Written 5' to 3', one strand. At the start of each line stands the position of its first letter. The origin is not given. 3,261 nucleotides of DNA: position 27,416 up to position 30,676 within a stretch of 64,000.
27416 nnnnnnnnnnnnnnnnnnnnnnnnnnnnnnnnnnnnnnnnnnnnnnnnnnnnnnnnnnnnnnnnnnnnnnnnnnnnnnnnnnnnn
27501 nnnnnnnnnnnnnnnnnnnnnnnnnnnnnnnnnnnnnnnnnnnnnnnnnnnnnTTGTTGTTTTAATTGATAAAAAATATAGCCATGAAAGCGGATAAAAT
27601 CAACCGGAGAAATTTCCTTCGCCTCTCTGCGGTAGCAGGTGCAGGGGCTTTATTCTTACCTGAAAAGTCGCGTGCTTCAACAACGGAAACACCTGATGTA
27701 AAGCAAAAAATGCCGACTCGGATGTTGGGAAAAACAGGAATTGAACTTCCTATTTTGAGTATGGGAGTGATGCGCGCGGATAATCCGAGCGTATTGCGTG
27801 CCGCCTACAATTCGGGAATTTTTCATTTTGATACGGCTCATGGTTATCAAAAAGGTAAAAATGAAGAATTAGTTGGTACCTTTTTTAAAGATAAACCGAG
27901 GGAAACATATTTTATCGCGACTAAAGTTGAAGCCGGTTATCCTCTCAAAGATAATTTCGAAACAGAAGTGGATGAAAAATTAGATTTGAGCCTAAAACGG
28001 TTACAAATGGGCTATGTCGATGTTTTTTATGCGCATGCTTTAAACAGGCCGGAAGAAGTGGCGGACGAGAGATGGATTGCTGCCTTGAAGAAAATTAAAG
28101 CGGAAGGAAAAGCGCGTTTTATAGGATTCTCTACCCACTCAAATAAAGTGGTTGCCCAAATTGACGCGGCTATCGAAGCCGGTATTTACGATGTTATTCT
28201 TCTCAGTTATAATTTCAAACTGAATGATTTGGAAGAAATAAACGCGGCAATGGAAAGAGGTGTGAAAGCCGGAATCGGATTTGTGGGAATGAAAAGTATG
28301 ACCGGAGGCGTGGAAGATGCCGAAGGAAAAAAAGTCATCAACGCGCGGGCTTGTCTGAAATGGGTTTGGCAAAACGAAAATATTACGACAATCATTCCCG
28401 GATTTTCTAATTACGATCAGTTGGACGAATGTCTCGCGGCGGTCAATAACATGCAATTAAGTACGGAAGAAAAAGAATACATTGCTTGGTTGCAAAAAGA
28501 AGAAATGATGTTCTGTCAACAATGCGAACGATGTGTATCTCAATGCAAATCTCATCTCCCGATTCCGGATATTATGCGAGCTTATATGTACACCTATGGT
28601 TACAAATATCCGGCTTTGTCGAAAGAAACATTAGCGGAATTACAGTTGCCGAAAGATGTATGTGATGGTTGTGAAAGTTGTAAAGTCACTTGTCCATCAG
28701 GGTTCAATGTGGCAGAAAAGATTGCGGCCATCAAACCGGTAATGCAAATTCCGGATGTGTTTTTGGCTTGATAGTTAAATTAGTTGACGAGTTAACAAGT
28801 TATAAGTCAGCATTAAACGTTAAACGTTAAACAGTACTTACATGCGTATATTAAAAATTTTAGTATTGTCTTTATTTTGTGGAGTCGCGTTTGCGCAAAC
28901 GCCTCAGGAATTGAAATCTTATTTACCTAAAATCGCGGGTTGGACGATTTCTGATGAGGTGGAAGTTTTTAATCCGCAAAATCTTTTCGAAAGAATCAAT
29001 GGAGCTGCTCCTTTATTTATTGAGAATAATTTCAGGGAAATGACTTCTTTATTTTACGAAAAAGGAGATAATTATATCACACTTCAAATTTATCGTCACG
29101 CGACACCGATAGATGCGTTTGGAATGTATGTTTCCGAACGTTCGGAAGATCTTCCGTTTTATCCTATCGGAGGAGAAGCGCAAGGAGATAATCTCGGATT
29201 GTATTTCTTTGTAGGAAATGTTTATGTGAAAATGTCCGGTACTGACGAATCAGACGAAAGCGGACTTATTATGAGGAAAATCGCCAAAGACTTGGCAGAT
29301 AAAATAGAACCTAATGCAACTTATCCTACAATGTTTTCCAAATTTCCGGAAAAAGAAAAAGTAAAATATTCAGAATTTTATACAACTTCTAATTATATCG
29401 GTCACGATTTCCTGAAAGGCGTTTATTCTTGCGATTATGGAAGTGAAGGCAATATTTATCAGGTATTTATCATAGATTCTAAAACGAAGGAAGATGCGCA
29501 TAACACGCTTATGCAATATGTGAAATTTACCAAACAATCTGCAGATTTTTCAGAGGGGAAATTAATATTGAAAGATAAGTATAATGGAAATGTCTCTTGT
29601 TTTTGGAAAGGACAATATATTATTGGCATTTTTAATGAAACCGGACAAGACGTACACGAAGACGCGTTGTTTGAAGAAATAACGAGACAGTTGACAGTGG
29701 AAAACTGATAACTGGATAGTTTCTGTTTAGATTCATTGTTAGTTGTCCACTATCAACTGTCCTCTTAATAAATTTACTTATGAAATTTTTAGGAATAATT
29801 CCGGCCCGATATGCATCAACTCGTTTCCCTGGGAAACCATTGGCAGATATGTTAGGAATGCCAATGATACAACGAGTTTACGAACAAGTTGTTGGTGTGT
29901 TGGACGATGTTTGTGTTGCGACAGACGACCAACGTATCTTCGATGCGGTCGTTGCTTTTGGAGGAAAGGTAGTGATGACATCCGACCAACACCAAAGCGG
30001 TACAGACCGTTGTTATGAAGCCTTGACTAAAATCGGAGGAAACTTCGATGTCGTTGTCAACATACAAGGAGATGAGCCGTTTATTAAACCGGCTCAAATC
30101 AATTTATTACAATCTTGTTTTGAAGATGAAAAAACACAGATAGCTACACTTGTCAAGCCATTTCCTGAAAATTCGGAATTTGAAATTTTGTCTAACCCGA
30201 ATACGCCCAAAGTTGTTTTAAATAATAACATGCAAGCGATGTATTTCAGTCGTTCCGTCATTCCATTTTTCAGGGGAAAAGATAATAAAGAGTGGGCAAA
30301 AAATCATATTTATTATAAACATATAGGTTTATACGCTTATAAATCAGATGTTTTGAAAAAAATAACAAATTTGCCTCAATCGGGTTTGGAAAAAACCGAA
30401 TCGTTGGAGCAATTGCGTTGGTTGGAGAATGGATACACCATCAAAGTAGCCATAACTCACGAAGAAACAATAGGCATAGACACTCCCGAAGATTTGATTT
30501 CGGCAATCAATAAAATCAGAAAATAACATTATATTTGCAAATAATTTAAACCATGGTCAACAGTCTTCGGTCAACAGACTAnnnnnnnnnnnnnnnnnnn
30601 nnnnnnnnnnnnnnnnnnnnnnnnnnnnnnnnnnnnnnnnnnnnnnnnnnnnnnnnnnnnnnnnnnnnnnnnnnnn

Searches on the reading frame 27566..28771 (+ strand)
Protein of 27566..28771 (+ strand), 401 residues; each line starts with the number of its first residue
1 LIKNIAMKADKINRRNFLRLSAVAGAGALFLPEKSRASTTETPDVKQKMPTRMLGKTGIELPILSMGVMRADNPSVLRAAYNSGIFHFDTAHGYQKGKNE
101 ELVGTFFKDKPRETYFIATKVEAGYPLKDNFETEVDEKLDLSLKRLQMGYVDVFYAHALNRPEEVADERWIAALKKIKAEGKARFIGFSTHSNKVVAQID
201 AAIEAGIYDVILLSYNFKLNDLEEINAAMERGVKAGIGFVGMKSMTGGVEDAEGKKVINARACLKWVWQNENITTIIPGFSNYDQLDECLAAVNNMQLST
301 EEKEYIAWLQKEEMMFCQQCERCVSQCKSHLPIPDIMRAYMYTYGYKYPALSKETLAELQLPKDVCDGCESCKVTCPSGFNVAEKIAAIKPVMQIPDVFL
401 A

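Call 6: search_protein_families(library=pfam, proteins=[window:27566-28771:+], max_evalue=0.001)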
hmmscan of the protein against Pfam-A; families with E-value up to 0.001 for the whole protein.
window:27566-28771:+ (401 aa): 4 families
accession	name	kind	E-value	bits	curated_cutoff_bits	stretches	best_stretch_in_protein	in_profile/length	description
PF00248.27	Aldo_ket_red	-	1.7e-34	119.7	24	2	75-249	23-196/291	Aldo/keto reductase family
PF13534.11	Fer4_17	-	1.1e-05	26.3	22.2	1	316-381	1-61/61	4Fe-4S dicluster domain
PF10518.14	TAT_signal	-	4e-05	23.8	22.7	1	11-29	1-19/21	TAT (twin-arginine translocation) pathway signal sequence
PF13187.11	Fer4_9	-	9.9e-05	22.7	27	1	317-379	2-50/52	4Fe-4S dicluster domain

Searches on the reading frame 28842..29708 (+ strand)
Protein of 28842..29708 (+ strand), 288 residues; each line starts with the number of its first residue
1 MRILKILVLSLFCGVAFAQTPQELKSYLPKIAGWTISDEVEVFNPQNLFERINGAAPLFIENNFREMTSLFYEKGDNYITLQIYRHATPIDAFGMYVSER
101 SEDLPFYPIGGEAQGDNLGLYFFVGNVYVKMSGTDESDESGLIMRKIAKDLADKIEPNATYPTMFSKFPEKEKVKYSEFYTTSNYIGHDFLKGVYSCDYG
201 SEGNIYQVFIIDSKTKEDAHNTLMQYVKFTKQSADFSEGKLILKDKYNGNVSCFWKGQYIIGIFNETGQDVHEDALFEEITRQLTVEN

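Call 6: search_protein_families(library=pfam, proteins=[window:28842-29708:+], max_evalue=0.001)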
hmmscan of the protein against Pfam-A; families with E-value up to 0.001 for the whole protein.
window:28842-29708:+ (288 aa): 1 family
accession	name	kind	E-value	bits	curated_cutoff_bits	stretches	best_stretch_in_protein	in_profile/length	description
PF20244.3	DUF6599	-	9.1e-51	172.5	27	1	32-213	2-185/186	Family of unknown function (DUF6599)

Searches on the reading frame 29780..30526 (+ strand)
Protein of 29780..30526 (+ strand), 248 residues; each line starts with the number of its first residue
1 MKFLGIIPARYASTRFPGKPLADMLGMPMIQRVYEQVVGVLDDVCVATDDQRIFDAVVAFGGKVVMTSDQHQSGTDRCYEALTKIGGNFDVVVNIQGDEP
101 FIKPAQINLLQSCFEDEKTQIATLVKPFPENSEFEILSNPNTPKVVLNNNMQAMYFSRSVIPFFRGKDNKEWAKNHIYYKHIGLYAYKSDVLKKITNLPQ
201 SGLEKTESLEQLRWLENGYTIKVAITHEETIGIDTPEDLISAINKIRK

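Call 6: search_protein_families(library=pfam, proteins=[window:29780-30526:+], max_evalue=0.001)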
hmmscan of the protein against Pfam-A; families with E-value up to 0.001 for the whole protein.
window:29780-30526:+ (248 aa): 2 families
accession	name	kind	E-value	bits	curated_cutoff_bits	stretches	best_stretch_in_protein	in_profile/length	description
PF02348.25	CTP_transf_3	-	1.1e-54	186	22.6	1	5-221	2-217/217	Cytidylyltransferase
PF12804.13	NTP_transf_3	-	1.7e-09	38.5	27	1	14-127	10-124/160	MobA-like NTP transferase domain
